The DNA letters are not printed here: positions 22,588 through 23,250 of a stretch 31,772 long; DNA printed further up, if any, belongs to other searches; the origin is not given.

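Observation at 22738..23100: Zinc-ribbon fused to an Lsr2-type DNA-binding domain, expressed from the late operon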

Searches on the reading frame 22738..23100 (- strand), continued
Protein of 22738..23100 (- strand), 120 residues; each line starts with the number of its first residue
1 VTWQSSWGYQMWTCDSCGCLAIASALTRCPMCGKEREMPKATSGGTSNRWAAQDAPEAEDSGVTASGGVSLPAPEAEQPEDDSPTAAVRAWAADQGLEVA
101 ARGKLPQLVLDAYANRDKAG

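Call 64: fold_search(model_id=the predicted structure, library=viral)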
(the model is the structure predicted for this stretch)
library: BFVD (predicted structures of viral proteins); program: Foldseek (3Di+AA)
matches with E <= 10: 32; with E <= 0.001: 0
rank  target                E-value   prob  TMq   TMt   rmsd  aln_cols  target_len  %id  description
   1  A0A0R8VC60            3.6e-02  0.99  0.30  0.21  23.0        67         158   37  (no name in the UniProt tables at hand)
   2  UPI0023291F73         2.0e-01  0.99  0.32  0.21   4.2        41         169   46  (no name look-up for this kind of identifier)
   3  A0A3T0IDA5            2.7e-01  0.51  0.29  0.15  22.9       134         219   16  (no name in the UniProt tables at hand)
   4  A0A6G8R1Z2            6.3e-01  0.93  0.25  0.30   0.7        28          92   43  Lsr2-like DNA bridging protein [Streptomyces phage Wakanda]
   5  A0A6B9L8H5            7.7e-01  0.72  0.29  0.28   9.4        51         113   18  Lsr2-like DNA bridging protein [Gordonia phage Volt]
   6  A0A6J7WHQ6            1.3e+00  0.05  0.19  0.05  17.6       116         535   18  Uncharacterized protein [uncultured Caudovirales phage]
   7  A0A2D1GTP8            1.7e+00  0.04  0.16  0.08  22.5       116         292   15  P protein [Maize yellow striate virus]
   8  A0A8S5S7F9            1.8e+00  0.10  0.23  0.13  18.8        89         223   18  HeH/LEM domain [Siphoviridae sp. ctqwY3]
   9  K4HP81                2.1e+00  0.18  0.23  0.43  10.6        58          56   19  Phage FDXHR zinc binding domain-containing protein [Propionibacterium phage P100_1]
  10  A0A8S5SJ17            2.7e+00  0.07  0.23  0.06  17.3       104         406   18  Host cell surface-exposed lipoprotein [Siphoviridae sp. ctvhu9]
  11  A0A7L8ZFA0            3.1e+00  0.25  0.30  0.17  11.2        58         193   34  (no name in the UniProt tables at hand)
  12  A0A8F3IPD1            3.6e+00  0.30  0.30  0.30   3.9        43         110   30  (no name in the UniProt tables at hand)
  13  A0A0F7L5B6            3.8e+00  0.02  0.19  0.17  22.0       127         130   15  Uncharacterized protein [uncultured marine virus]
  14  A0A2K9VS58            3.8e+00  0.01  0.09  0.06  22.7        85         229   19  Uncharacterized protein [Mythimna unipuncta nucleopolyhedrovirus]
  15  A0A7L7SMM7            4.4e+00  0.20  0.30  0.54   7.4        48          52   17  Uncharacterized protein [Enterococcus phage 9183]
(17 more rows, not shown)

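Call 65: get_annotated_region(hit=H1, flank=5000)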
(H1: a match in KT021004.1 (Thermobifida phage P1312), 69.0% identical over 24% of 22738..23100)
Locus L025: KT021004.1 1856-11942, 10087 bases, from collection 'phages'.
description: Thermobifida phage P1312, complete genome.
organism: Thermobifida phage P1312 (NCBI taxid 1661715)
taxonomy: Viruses; Duplodnaviria; Heunggongvirae; Uroviricota; Caudoviricetes
host: Thermobifida fusca NTU22; source: compost; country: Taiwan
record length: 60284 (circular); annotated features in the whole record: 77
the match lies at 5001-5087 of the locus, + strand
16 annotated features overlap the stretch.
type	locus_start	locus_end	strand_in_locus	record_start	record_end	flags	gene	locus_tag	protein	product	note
CDS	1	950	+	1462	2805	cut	-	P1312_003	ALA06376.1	terminase large subunit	-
CDS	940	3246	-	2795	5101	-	-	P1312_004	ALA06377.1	portal protein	-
CDS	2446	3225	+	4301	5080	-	-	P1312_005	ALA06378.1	hypothetical protein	similar to WP_040692134 Nocardiopsis lucentensis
CDS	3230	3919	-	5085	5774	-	-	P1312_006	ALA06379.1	hypothetical protein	-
CDS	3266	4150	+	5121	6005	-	-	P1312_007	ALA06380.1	capsid protein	-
CDS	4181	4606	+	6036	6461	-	-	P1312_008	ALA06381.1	hypothetical protein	-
CDS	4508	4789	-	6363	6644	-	-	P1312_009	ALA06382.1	hypothetical protein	-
CDS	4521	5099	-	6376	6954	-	-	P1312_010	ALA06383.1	hypothetical protein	-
CDS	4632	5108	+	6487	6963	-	-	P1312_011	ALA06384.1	hypothetical protein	similar to WP_040692137 Nocardiopsis lucentensis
CDS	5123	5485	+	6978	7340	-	-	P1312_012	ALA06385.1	head-tail adaptor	-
CDS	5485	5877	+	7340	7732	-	-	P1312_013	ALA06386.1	tail protein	-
CDS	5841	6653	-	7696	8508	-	-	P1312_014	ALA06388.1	hypothetical protein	-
CDS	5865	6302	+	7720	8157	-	-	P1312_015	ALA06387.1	tail protein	similar to WP_026128262 of Nocardiopsis lucentensis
CDS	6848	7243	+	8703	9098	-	-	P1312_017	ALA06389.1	hypothetical protein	similar to WP_040692145 of Nocardiopsis lucentensis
CDS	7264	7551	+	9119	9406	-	-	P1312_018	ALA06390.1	tail protein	-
CDS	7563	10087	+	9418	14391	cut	-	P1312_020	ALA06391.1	tail tape measure protein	-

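Call 69: search_protein_families(library=phrogs, proteins=[L025:4632-5105:+, P0108, P0112, P0123, P0142, P0143, P0147, P0009, P0032, P0011], max_evalue=0.01)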
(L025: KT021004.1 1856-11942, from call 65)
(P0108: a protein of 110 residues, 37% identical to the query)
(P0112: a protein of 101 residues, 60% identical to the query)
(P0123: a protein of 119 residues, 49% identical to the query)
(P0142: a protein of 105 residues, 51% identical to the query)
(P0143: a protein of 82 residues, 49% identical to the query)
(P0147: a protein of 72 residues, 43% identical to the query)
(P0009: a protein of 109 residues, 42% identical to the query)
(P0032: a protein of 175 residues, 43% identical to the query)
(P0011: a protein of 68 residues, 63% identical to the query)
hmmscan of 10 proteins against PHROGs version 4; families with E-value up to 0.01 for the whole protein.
L025:4632-5105:+ (158 aa): 6 families
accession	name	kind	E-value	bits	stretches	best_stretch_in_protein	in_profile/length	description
phrog_31427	-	unknown function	2.7e-92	308.2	1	1-158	1-158/160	-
phrog_1223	-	DNA, RNA and nucleotide metabolism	6.5e-12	46.6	1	81-157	38-119/123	nucloid associated Lsr2-like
phrog_6269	-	DNA, RNA and nucleotide metabolism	6.7e-07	30.2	1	107-157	51-106/188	Lsr2-like DNA bridging protein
phrog_4873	-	DNA, RNA and nucleotide metabolism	4.4e-05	24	1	96-155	235-297/299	Ku-like DNA end binding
phrog_21142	-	DNA, RNA and nucleotide metabolism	0.0048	17.8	1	116-156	144-183/185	nucloid associated Lsr2-like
phrog_7361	-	tail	0.0055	16.2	1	24-128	458-555/579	baseplate hub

P0108 (110 aa): 4 families
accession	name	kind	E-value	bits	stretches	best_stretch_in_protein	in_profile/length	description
phrog_31427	-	unknown function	8.1e-10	40.2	1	52-108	98-155/160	-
phrog_1223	-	DNA, RNA and nucleotide metabolism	1.5e-08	35.7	1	37-109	53-118/123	nucloid associated Lsr2-like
phrog_6269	-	DNA, RNA and nucleotide metabolism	5.1e-05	24.1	1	61-108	57-104/188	Lsr2-like DNA bridging protein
phrog_472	-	transcription regulation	9.1e-05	22.5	1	64-105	475-516/523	WhiB transcriptional factor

P0112 (101 aa): 4 families
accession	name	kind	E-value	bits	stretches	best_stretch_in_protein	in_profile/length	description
phrog_31427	-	unknown function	2.8e-12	48.2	1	57-100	115-158/160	-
phrog_6269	-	DNA, RNA and nucleotide metabolism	6e-10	40.2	1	16-98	29-105/188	Lsr2-like DNA bridging protein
phrog_1223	-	DNA, RNA and nucleotide metabolism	1.9e-09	38.7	1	60-99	80-119/123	nucloid associated Lsr2-like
phrog_472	-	transcription regulation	1.8e-05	24.8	1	63-99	485-521/523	WhiB transcriptional factor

P0123 (119 aa): 5 families
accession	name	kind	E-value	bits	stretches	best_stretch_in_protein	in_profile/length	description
phrog_1223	-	DNA, RNA and nucleotide metabolism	1.9e-09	38.6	1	59-112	69-120/123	nucloid associated Lsr2-like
phrog_31427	-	unknown function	2.7e-09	38.5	1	70-112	119-158/160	-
phrog_6269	-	DNA, RNA and nucleotide metabolism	1.7e-06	28.9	1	75-112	70-107/188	Lsr2-like DNA bridging protein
phrog_472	-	transcription regulation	0.0012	18.7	1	66-105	476-515/523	WhiB transcriptional factor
phrog_21142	-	DNA, RNA and nucleotide metabolism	0.0097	16.8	0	78-110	151-183/185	nucloid associated Lsr2-like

P0142 (105 aa): 4 families
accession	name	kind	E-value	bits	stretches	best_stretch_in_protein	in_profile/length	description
phrog_31427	-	unknown function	4.6e-12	47.5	1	56-102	109-154/160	-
phrog_1223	-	DNA, RNA and nucleotide metabolism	8.6e-09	36.5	1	56-102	70-116/123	nucloid associated Lsr2-like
phrog_6269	-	DNA, RNA and nucleotide metabolism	3.2e-07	31.3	1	38-103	44-104/188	Lsr2-like DNA bridging protein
phrog_472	-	transcription regulation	0.0092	15.8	1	70-100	486-516/523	WhiB transcriptional factor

P0143 (82 aa): 4 families
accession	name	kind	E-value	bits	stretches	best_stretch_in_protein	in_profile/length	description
phrog_1223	-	DNA, RNA and nucleotide metabolism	2.1e-09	38.5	1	41-80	78-117/123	nucloid associated Lsr2-like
phrog_31427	-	unknown function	2.3e-08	35.4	1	44-79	119-154/160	-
phrog_6269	-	DNA, RNA and nucleotide metabolism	3e-06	28.1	1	45-80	69-104/188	Lsr2-like DNA bridging protein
phrog_472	-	transcription regulation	1.1e-05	25.5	1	47-79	486-518/523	WhiB transcriptional factor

P0147 (72 aa): 4 families
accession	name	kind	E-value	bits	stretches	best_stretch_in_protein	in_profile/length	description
phrog_31427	-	unknown function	9.5e-10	39.9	1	24-70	105-153/160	-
phrog_1223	-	DNA, RNA and nucleotide metabolism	3.4e-08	34.6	1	30-71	75-116/123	nucloid associated Lsr2-like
phrog_6269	-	DNA, RNA and nucleotide metabolism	0.00028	21.7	1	42-70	74-102/188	Lsr2-like DNA bridging protein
phrog_472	-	transcription regulation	0.00052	20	1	43-70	490-517/523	WhiB transcriptional factor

P0009 (109 aa): 1 family
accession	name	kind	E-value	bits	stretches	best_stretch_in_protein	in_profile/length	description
phrog_3281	-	DNA, RNA and nucleotide metabolism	0.0038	18.5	1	44-104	43-102/107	endonuclease VII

P0032 (175 aa): 1 family
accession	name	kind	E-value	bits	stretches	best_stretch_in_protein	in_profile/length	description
phrog_92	-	head and packaging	0.0026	18.9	1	133-163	20-50/128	DNA packaging chaperone FI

P0011 (68 aa): 0 families

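Call 77: find_related_loci(query=P0108, collection=viral_contigs, flank=6000)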
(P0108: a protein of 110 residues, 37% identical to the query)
Query P0108 (110 aa) in viral_contigs; peptide patterns used: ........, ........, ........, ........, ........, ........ (x = any residue, [..] = any of these).
16 stretches matched a pattern; 2 encode a relative of the query (tblastn E <= 1e-3); 2 distinct loci.
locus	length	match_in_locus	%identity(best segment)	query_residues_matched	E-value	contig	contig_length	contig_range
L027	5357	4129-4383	47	1-80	3e-11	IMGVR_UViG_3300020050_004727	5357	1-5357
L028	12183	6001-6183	40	1-55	1e-8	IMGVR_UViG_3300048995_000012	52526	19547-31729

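Call 78: find_related_loci(query=P0142, collection=viral_contigs, flank=6000)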
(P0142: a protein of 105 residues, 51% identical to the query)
Query P0142 (105 aa) in viral_contigs; peptide patterns used: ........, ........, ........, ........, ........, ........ (x = any residue, [..] = any of these).
36 stretches matched a pattern, but none encodes a relative of the query by tblastn (E <= 1e-3).
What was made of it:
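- Tried and rejected: Search for relatives of P0142 in IMG/VR found nothing (call 78).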

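Call 84: find_homologous_proteins(query=A4, max_evalue=0.001)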
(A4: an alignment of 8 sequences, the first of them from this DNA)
Query A4 (8 sequences) (110 aa, profile of the alignment): 39 proteins with E <= 0.001 among 8000 candidates.
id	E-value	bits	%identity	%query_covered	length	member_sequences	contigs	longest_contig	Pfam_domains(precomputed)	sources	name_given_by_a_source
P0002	1.2e-36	144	47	93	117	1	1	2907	-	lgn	-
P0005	3.2e-36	143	41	94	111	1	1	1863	PF23359.2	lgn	-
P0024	8.8e-31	125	53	39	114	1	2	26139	-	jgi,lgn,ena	-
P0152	7.4e-24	103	31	98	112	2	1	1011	PF23359.2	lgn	-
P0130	1.1e-21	96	36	94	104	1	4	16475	PF23359.2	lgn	-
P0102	5.9e-21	93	37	75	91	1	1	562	PF23359.2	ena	-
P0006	9.4e-19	86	58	28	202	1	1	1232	PF23359.2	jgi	-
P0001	2.3e-17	82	100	75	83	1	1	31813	PF23359.2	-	-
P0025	1.2e-15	76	58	36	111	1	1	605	-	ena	-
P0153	3.1e-15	75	52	59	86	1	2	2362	-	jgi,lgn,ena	-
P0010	2.6e-14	72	50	63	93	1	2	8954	-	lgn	-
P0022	3.5e-13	68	62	41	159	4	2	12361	-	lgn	-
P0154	9.9e-13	67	41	72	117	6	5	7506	PF02037.34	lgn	-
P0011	1.2e-12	67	63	39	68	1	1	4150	-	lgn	-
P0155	5.4e-12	64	35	69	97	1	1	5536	PF23359.2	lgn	-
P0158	8.7e-11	61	46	77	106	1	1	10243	PF00641.24,PF13248.12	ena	-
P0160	1.8e-10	60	39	70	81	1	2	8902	PF23359.2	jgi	-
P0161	6.1e-10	58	58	39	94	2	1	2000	PF00641.24,PF13248.12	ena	-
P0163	1.1e-6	47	45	54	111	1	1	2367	PF23359.2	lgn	-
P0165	1.8e-6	47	72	26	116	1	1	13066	PF23359.2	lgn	-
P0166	5.0e-6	45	45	20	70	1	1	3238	PF23359.2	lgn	-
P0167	1.9e-5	43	50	30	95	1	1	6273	PF23359.2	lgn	-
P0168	2.7e-5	43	55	30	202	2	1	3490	PF23359.2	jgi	jgi:hypothetical protein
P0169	1.1e-4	41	61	21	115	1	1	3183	PF23359.2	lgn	-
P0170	1.3e-4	41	45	41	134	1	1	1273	PF23359.2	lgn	-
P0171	3.0e-4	40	65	24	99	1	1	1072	PF23359.2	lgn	-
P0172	4.6e-4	39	49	34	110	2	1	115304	PF11774.15,PF23359.2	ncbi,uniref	ncbi:Lsr2 family protein [Streptomyces decoyicus]|uniref:histone-like nucleoid-structuring protein L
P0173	4.6e-4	39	46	24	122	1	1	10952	PF23359.2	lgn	-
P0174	5.5e-4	39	50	41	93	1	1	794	PF23359.2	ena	-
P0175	6.3e-4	38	57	25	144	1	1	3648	PF11774.15,PF23359.2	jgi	jgi:hypothetical protein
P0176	7.3e-4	38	48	40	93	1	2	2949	PF23359.2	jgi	jgi:hypothetical protein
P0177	7.6e-4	38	50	33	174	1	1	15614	PF23359.2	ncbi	ncbi:Lsr2 family DNA-binding protein [Streptomyces griseoincarnatus]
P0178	8.5e-4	38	50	31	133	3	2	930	PF23359.2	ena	-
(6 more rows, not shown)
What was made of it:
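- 22987..23070 (-): Four-Cys zinc ribbon, RanBP2/NZF-like: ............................. Relatives P0158 and P0161 carry precomputed PF00641 (call 84).
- On RanBP2/NZF zinc finger (PF00641): Relatives P0158 and P0161 hit PF00641 (call 84).
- Closest known: RanBP2/NZF-type zinc fingers. Same: Two family members carry precomputed PF00641 (call 84).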

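Call 85: find_encoding_contigs(protein=P0130, flank=7000, max_places=2)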
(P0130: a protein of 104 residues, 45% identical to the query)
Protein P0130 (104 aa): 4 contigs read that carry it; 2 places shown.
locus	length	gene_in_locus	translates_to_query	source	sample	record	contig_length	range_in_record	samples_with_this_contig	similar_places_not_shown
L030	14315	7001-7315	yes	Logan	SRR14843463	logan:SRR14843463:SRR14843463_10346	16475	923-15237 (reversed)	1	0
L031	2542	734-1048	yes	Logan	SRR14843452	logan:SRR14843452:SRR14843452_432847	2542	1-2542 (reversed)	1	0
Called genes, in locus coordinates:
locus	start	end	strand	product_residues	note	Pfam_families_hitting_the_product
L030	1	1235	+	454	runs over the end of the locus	PF03237:Terminase_6N (faint), PF04466:Terminase_3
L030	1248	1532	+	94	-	-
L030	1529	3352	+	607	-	PF04860:Phage_portal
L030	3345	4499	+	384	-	PF00574:CLP_protease, PF25145:NfeD1b_N (weak), PF01972:SDH_protease (weak)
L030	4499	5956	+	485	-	PF05065:Phage_capsid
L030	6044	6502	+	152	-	-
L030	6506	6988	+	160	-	-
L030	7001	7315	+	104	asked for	PF23359:Lsr2_DNA-bd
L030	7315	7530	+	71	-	-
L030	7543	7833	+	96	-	-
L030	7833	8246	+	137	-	-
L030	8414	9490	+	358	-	-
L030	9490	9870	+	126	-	-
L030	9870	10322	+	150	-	-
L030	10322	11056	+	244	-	-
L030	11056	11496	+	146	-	-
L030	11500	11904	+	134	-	-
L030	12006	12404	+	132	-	-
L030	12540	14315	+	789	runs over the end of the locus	-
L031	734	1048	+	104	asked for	PF23359:Lsr2_DNA-bd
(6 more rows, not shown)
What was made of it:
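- A Logan contig carrying an independent ZnR+Lsr2-C protein shows the same order (call 85).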

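Call 86: find_encoding_contigs(protein=P0024, flank=7000, max_places=2)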
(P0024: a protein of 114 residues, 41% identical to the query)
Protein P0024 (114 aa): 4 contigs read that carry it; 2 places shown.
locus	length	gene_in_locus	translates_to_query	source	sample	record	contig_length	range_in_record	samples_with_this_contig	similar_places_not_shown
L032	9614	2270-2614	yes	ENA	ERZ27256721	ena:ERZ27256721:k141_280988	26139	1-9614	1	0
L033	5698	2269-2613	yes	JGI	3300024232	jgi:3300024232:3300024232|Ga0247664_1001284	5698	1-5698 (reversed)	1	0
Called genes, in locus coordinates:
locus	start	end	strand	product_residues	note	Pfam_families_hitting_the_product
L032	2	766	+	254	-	?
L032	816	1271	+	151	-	-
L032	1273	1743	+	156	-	-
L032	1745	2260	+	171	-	-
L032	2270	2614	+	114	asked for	-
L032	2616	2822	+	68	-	-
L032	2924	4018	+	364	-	-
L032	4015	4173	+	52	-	-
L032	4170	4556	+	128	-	-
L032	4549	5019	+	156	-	-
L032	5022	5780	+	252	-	-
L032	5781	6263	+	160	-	-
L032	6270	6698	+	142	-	-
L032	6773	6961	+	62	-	-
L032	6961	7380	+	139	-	-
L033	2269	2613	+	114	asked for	-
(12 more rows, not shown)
